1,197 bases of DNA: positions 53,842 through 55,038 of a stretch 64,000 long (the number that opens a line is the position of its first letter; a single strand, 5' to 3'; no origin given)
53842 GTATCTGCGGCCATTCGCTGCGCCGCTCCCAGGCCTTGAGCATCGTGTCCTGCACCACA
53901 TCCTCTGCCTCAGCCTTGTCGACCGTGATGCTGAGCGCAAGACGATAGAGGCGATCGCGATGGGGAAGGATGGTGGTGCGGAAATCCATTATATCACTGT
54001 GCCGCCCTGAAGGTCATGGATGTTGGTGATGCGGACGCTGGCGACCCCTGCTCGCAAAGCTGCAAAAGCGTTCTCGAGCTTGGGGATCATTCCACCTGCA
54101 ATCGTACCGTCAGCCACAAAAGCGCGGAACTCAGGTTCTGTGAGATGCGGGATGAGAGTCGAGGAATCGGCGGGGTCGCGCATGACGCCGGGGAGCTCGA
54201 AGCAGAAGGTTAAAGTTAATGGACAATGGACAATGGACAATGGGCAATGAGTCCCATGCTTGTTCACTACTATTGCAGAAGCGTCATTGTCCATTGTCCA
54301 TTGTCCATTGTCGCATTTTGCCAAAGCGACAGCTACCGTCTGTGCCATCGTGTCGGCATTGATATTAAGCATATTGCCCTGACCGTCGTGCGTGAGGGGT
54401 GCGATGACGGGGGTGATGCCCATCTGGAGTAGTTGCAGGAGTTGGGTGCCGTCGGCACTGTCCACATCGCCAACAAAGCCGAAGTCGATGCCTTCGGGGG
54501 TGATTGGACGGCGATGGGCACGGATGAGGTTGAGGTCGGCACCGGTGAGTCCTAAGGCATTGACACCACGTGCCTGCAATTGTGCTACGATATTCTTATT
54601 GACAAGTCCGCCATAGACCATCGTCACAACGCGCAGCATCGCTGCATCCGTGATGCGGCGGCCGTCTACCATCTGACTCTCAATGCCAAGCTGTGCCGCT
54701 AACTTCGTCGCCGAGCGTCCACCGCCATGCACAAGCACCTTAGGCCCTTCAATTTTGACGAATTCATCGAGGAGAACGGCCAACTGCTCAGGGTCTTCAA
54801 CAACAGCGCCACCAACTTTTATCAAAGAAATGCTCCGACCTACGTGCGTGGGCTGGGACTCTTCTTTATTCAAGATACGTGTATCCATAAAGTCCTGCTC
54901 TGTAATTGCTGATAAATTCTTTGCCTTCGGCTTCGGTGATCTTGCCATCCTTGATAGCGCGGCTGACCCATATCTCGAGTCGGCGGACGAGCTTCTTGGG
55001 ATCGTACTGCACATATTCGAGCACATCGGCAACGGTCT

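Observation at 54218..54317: ~100-nt palindromic element with arms of four GGACAAT heptamers inserted in frame in argB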

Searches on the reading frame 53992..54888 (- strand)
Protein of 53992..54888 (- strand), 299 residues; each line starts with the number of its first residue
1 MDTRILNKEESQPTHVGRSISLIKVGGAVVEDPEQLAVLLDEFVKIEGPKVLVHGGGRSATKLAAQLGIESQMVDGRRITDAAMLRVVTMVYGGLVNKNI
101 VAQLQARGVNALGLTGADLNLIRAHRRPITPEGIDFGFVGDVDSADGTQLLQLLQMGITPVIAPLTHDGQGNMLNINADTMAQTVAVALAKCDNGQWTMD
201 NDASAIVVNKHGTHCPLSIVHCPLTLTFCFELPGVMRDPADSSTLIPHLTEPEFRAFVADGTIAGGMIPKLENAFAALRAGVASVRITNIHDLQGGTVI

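Call 11: find_related_loci(query=window:53992-54888:-, collection=genome_contigs, flank=3000)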
Query window:53992-54888:- (299 aa) in genome_contigs; peptide patterns used: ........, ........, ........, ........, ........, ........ (x = any residue, [..] = any of these).
600 stretches matched a pattern (row limit reached: there are more); 566 encode a relative of the query (tblastn E <= 1e-3); the best 80 are kept; 80 distinct loci.
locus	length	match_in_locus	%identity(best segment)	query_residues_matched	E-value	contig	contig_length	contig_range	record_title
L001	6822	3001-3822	74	11-298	6e-137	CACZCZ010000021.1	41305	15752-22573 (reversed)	MAG: uncultured Bacteroidales bacterium isolate RUG12512 genome assembly, contig: RUG12512_asm_21, whole genome shotgun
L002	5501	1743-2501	75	19-299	9e-134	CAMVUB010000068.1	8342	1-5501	MAG TPA_asm: uncultured Prevotellaceae bacterium isolate SRR8387719_bin.79_metaWRAP_v1.3_MAG genome assembly, contig: ER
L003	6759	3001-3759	75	19-299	4e-132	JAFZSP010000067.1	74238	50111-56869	MAG: Bacteroidaceae bacterium isolate RGIG8060 Water_buffalos_Rumen-1__c738299, whole genome shotgun sequence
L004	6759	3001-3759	73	19-299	4e-131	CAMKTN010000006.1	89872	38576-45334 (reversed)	MAG: uncultured Prevotellaceae bacterium isolate SRR12081293_bin.61_metaWRAP_v1.3_MAG genome assembly, contig: ERZ122897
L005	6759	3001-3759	70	20-299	2e-126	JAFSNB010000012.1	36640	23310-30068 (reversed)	MAG: Bacteroidaceae bacterium isolate RGIG3292 Goat_Reticulum-4__c1290, whole genome shotgun sequence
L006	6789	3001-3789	68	5-299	4e-124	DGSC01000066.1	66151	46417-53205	MAG TPA_asm: Prevotellaceae bacterium UBA4372 UBA4372_contig_2646, whole genome shotgun sequence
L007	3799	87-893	69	2-299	1e-125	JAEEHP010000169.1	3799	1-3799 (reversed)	MAG: Bacteroidaceae bacterium isolate Tb.RUG.125 k141_6704263_flag=0_multi=32.9377_len=3799, whole genome shotgun sequen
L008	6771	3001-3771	67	1-299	6e-121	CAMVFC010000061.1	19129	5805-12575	MAG TPA_asm: uncultured Prevotellaceae bacterium isolate SRR8387715_bin.78_metaWRAP_v1.3_MAG genome assembly, contig: ER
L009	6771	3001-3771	67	17-299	3e-119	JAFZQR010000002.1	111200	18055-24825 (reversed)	MAG: Bacteroidaceae bacterium isolate RGIG8010 Water_buffalos_Rumen-1__c196, whole genome shotgun sequence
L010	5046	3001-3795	73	20-299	1e-118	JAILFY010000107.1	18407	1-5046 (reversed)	MAG: Bacteroidaceae bacterium isolate RUI084 k141_1807633_flag=0_multi=51.4971_len=18407, whole genome shotgun sequence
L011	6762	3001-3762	67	15-299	4e-118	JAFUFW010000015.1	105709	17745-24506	MAG: Bacteroidaceae bacterium isolate RGIG4457 Roe_deer_Omasum-4__c2906, whole genome shotgun sequence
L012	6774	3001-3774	64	14-299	2e-114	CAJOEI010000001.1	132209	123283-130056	uncultured Bacteroidaceae bacterium isolate Red_deer_3_mag_10 genome assembly, contig: scaffold_25, whole genome shotgun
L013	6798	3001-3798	56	2-299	6e-100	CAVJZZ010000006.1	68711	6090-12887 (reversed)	Lachnospiraceae bacterium isolate H07656-L1_cleanbin_000011 genome assembly, contig: Spades_H07656-L1_contig_91, whole g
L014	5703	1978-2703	60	16-287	6e-98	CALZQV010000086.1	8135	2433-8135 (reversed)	MAG: uncultured Prevotellaceae bacterium isolate SRR5976181_bin.41_metaWRAP_v1.3_MAG genome assembly, contig: ERZ8810624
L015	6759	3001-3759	56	18-299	3e-97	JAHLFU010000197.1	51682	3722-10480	MAG: Candidatus Paraprevotella stercoravium isolate G3-2149 G3M40__C200122_L51682, whole genome shotgun sequence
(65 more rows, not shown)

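Call 21: find_homologous_proteins(query=window:53992-54888:-, max_evalue=1e-60)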
Query window:53992-54888:- (299 aa): 7949 proteins with E <= 1e-60 among 8000 candidates; the best 120 are listed.
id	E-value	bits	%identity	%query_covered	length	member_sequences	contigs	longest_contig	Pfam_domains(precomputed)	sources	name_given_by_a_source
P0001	2.2e-192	655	99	100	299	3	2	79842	PF00696.34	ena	-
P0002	8.1e-138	476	84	94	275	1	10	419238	PF00696.34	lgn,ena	-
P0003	1.8e-137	475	76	98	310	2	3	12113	PF00696.34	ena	-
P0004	4.4e-133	461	77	100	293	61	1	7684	PF00696.34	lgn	-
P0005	1.1e-132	460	74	100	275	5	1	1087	PF00696.34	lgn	-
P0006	1.4e-131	456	80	94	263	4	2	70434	PF00696.34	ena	-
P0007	7.5e-131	454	74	100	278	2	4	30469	PF00696.34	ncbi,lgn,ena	-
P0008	9.6e-131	453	79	94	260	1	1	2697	PF00696.34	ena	-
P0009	2.9e-130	452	78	93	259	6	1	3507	PF00696.34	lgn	-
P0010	2.8e-129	448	77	95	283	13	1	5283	PF00696.34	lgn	-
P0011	3.5e-129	448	75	97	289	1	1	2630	PF00696.34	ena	-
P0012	8.1e-129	447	75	97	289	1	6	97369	PF00696.34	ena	-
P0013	2.0e-128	446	74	97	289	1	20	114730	PF00696.34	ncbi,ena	-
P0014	2.2e-128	445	74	97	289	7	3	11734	PF00696.34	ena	-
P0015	2.5e-128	445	74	100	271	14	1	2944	PF00696.34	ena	-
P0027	1.1e-126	440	74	93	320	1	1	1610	PF00696.34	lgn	-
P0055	5.4e-124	431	68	97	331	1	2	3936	PF00696.34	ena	-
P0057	9.2e-124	430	72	93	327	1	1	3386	PF00696.34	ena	-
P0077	3.1e-122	425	70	93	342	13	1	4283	PF00696.34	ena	-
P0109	5.5e-120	418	67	95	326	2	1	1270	PF00696.34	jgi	-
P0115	7.5e-119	414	73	95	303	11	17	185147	PF00696.34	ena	-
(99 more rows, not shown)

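Call 23: find_encoding_contigs(protein=P0001, flank=10000, max_places=4)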
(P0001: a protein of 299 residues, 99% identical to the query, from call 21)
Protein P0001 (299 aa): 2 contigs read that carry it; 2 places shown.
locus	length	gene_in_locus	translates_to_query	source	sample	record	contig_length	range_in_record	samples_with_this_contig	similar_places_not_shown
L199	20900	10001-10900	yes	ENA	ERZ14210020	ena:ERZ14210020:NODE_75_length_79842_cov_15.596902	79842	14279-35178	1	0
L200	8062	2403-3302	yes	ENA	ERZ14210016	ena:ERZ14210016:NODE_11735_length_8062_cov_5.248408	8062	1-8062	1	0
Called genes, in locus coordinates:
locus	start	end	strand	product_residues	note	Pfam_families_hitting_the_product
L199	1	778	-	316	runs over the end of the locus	PF04616:Glyco_hydro_43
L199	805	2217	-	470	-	PF07690:MFS_1 (weak), PF13347:MFS_2, PF07690:MFS_1 (weak)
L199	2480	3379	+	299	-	PF01408:GFO_IDH_MocA, PF16654:DAPDH_C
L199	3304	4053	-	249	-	-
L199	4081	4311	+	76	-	PF01687:Flavokinase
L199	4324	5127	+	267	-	PF02517:Rce1-like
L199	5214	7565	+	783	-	PF01751:Toprim, PF01131:Topoisom_bac, PF13368:Toprim_C_rpt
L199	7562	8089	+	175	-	PF00004:AAA (faint), PF13189:Cytidylate_kin2 (weak), PF13238:AAA_18, PF01202:SKI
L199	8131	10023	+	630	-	PF02784:Orn_Arg_deC_N, PF17810:Arg_decarb_HB, PF17944:Arg_decarbox_C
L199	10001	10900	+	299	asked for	PF00696:AA_kinase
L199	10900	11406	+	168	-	PF04542:Sigma70_r2, PF07638:Sigma70_ECF (weak), PF08281:Sigma70_r4_2, PF04545:Sigma70_r4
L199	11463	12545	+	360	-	PF11276:DUF3078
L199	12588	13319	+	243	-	PF14730:DUF4468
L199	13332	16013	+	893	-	PF00924:MS_channel_2nd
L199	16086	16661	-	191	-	PF08889:WbqC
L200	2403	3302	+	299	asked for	PF00696:AA_kinase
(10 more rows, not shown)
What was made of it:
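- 53989..54888 (-): argB (N-acetylglutamate kinase), 299 codons plus stop, carrying the insert. Pfam AA_kinase on the identical or near-identical proteins (calls 21, 23).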

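Call 24: find_encoding_contigs(protein=P0002, flank=3000, max_places=2)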
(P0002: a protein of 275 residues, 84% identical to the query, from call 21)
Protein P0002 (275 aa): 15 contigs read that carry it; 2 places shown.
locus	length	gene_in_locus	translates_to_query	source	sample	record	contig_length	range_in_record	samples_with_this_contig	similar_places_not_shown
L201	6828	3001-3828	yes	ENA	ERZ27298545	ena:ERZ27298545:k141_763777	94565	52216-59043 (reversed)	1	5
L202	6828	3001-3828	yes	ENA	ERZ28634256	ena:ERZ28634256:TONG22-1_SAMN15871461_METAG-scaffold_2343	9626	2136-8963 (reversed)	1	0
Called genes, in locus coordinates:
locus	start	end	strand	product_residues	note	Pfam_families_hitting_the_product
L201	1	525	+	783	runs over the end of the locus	PF01751:Toprim, PF01131:Topoisom_bac, PF13368:Toprim_C_rpt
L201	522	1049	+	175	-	PF00004:AAA (faint), PF13189:Cytidylate_kin2 (weak), PF13238:AAA_18 (weak), PF01202:SKI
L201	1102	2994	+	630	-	PF02784:Orn_Arg_deC_N, PF17810:Arg_decarb_HB, PF17944:Arg_decarbox_C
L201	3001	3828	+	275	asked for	PF00696:AA_kinase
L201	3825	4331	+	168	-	PF04542:Sigma70_r2, PF08281:Sigma70_r4_2, PF04545:Sigma70_r4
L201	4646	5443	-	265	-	PF22435:MRM3-like_sub_bind, PF00588:SpoU_methylase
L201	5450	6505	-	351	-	PF02775:TPP_enzyme_C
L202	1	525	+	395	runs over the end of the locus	?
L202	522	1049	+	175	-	PF00004:AAA (faint), PF13189:Cytidylate_kin2 (weak), PF13238:AAA_18 (weak), PF01202:SKI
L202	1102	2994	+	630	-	PF02784:Orn_Arg_deC_N, PF17810:Arg_decarb_HB, PF17944:Arg_decarbox_C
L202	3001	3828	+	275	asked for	PF00696:AA_kinase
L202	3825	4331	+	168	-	PF04542:Sigma70_r2, PF08281:Sigma70_r4_2, PF04545:Sigma70_r4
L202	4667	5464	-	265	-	PF22435:MRM3-like_sub_bind, PF00588:SpoU_methylase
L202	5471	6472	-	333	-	PF02775:TPP_enzyme_C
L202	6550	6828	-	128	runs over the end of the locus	PF13366:PDDEXK_3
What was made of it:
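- speA-argB-ECF sigma synteny is kept (calls 23, 24).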

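Call 26: find_encoding_contigs(protein=P0057, flank=2000, max_places=1)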
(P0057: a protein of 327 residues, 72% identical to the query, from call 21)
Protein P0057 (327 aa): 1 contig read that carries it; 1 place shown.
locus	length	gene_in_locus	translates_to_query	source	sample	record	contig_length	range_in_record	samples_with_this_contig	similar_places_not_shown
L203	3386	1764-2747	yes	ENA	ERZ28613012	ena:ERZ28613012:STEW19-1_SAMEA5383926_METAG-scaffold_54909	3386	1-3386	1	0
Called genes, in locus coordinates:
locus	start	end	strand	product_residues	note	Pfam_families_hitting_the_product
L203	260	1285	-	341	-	-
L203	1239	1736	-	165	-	-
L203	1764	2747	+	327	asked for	PF00696:AA_kinase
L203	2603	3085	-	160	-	-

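Call 27: find_encoding_contigs(protein=P0077, flank=2000, max_places=1)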
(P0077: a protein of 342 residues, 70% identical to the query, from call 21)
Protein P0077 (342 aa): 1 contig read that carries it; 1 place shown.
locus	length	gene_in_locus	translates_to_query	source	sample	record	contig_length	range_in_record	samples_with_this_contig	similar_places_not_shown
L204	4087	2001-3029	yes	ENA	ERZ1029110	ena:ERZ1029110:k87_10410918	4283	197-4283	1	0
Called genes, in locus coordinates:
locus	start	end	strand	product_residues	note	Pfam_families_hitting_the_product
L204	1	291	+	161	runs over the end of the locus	?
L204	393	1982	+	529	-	PF22694:CtpB_N-like (weak), PF00595:PDZ (weak), PF13180:PDZ_2, PF17820:PDZ_6, PF03572:Peptidase_S41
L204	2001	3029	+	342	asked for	PF00696:AA_kinase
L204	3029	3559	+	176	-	PF04542:Sigma70_r2, PF08281:Sigma70_r4_2, PF04545:Sigma70_r4 (weak)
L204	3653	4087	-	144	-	?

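Call 28: find_encoding_contigs(protein=P0109, flank=2000, max_places=1)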
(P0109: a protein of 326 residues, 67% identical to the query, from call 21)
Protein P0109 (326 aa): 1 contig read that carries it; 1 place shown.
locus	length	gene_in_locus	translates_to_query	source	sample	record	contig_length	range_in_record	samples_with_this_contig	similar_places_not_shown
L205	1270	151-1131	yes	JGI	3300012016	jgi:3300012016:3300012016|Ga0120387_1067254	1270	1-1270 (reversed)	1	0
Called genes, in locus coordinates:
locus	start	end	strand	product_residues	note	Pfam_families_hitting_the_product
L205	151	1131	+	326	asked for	PF00696:AA_kinase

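Call 29: find_encoding_contigs(protein=P0115, flank=2000, max_places=1)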
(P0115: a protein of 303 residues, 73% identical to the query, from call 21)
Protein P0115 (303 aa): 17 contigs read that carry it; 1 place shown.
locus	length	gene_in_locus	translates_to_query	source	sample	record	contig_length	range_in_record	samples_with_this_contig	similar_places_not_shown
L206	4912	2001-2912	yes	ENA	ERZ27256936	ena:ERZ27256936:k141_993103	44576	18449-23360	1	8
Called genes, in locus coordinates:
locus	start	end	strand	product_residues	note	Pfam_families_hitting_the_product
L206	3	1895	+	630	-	PF02784:Orn_Arg_deC_N, PF17810:Arg_decarb_HB, PF17944:Arg_decarbox_C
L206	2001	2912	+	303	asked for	PF00696:AA_kinase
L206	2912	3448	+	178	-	PF04542:Sigma70_r2, PF08281:Sigma70_r4_2, PF04545:Sigma70_r4 (weak)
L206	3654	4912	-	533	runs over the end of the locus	PF22694:CtpB_N-like (weak), PF00595:PDZ (weak), PF13180:PDZ_2, PF17820:PDZ_6, PF03572:Peptidase_S41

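Call 38: search_solved_structures(query=window:53992-54888:-, show_alignments=2, max_evalue=1e-10)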
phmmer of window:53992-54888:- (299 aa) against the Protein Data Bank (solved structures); distinct sequences matched with E-value up to 1e-10: 13.
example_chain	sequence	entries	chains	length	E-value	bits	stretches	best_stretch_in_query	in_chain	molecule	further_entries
2jj4_A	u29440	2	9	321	4.9e-36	127.6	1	16-189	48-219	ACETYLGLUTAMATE KINASE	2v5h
2rd5_A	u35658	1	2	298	7.3e-36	127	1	18-190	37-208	Acetylglutamate kinase-like protein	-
4usj_A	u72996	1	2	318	9.6e-36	126.7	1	18-190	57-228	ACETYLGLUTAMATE KINASE, CHLOROPLASTIC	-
2buf_A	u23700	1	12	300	5.3e-33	117.7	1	16-189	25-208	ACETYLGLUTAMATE KINASE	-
2bty_A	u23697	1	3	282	7.3e-32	113.9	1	22-189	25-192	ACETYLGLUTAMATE KINASE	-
7nlf_A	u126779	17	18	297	8e-26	94.1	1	20-190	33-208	Acetylglutamate kinase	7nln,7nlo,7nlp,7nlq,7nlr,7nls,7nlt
2ap9_A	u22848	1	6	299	2.3e-25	92.6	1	20-190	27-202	acetylglutamate kinase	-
3l86_A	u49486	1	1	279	1.3e-17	67.1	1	19-191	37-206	Acetylglutamate kinase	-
3wwm_A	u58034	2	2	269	3.9e-15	59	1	22-187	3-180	Putative acetylglutamate kinase-like protein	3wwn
3t7b_A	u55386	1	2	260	5.7e-15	58.5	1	22-189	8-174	Acetylglutamate kinase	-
3u6u_A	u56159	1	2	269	6.2e-15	58.4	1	22-187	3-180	Putative acetylglutamate kinase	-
3s6k_A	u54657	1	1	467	2.9e-13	52.9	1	19-185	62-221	Acetylglutamate kinase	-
1gs5_A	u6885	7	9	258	1e-12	51.1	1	22-189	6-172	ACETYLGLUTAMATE KINASE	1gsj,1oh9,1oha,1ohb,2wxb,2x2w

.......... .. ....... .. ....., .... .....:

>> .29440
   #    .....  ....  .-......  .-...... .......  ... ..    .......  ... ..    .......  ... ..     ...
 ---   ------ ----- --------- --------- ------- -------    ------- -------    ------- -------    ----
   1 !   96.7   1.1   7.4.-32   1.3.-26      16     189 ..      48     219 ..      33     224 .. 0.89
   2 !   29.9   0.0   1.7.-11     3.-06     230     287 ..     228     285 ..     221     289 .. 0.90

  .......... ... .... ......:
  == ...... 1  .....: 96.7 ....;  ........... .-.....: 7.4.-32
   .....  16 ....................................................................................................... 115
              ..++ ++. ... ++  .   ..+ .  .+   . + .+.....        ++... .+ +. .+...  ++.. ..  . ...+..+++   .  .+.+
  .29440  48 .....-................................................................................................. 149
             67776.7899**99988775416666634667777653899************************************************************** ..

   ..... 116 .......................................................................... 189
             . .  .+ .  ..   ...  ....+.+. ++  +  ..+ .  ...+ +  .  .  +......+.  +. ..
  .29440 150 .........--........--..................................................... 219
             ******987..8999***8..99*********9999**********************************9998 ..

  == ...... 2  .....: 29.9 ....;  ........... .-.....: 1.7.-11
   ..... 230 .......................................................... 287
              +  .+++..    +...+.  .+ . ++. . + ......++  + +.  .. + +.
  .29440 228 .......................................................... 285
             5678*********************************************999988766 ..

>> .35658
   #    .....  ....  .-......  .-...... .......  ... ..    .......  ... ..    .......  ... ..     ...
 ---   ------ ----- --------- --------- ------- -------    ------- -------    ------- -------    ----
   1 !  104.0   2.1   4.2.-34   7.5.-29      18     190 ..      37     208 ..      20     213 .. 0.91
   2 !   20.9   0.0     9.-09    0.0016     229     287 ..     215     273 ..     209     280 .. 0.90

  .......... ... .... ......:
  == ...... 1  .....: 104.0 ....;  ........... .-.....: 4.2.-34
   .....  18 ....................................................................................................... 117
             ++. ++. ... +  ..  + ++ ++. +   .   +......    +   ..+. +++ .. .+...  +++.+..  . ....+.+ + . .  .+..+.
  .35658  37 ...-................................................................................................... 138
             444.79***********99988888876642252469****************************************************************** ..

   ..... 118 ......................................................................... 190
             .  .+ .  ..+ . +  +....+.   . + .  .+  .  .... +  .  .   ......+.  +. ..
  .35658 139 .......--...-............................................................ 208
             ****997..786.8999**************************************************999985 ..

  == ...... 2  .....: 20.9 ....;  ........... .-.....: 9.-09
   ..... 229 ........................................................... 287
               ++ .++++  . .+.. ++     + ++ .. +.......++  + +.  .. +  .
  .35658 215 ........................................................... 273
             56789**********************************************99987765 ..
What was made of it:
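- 53989..54888 (-): PDB sequence hits to NAGK at E 5e-36 (call 38).
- PDB NAGKs align up to chain residue 219 and again from residue 228, so only about 8 residues bridge this gap in solved structures (call 38).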

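Call 48: find_encoding_contigs(protein=P0027, flank=500, max_places=1)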
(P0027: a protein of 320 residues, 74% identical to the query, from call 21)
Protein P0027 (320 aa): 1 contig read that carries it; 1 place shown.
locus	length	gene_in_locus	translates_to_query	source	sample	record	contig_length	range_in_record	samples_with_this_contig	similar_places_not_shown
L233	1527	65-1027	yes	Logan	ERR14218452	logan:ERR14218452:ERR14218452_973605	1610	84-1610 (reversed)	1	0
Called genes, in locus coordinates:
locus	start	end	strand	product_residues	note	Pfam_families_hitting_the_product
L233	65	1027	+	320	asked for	PF00696:AA_kinase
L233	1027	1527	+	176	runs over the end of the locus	PF04542:Sigma70_r2, PF08281:Sigma70_r4_2, PF04545:Sigma70_r4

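Call 49: find_encoding_contigs(protein=P0055, flank=500, max_places=1)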
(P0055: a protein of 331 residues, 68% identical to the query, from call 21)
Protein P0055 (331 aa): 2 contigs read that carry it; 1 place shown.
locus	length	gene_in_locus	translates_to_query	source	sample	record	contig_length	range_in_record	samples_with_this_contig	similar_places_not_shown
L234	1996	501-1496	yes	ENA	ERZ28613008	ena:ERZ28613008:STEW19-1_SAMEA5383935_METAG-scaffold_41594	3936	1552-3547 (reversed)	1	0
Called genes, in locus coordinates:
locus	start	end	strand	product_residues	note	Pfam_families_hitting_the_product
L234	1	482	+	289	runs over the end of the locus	?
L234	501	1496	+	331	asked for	PF00696:AA_kinase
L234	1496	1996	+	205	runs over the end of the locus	-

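Call 50: predict_structure(alignment_id=A2)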
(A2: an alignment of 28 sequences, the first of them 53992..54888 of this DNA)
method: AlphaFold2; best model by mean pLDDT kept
length: 299 residues; sequences in the alignment: 28
mean_pLDDT: 73.0   pTM: 0.75
mean pLDDT of the five models: 73.0, 70.5, 70.3, 67.8, 67.7
residues with pLDDT >= 90: 84; 70-90: 110; 50-70: 45; < 50: 60
segments of 3 or more residues with pLDDT < 50: 1-17, 73-77, 122-127, 133-141, 196-218
pLDDT, mean of each block of 10 residues (from residue 1): 31 48 90 93 94 82 77 48 72 83 97 84 51 50 74 93 72 68 89 52 31 39 86 67 83 91 79 89 91 90
secondary structure, 60 per line:
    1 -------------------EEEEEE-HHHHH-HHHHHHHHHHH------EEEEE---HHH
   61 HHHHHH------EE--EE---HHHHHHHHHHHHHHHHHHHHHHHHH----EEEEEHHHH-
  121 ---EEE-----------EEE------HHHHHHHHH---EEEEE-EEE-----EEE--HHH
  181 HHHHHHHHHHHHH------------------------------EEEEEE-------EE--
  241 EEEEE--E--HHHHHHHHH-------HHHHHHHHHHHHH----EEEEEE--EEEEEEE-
elements in order: E20-25 H27-31 H33-43 E50-54 H58-66 H82-106 E111-115 H116-119 E124-126 E138-140 H147-155 E159-163 E165-167 E173-175 H178-193 E224-229 E241-245 H251-259 H267-279 E284-289 E292-298
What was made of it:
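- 54217..54315 (-): 33 in-frame codons (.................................) absent from orthologues. The AF2 model shows coil at residues 194-223, with pLDDT below 50 for 196-218 (call 50).
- The position is exactly at the domain junction (calls 38, 50).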
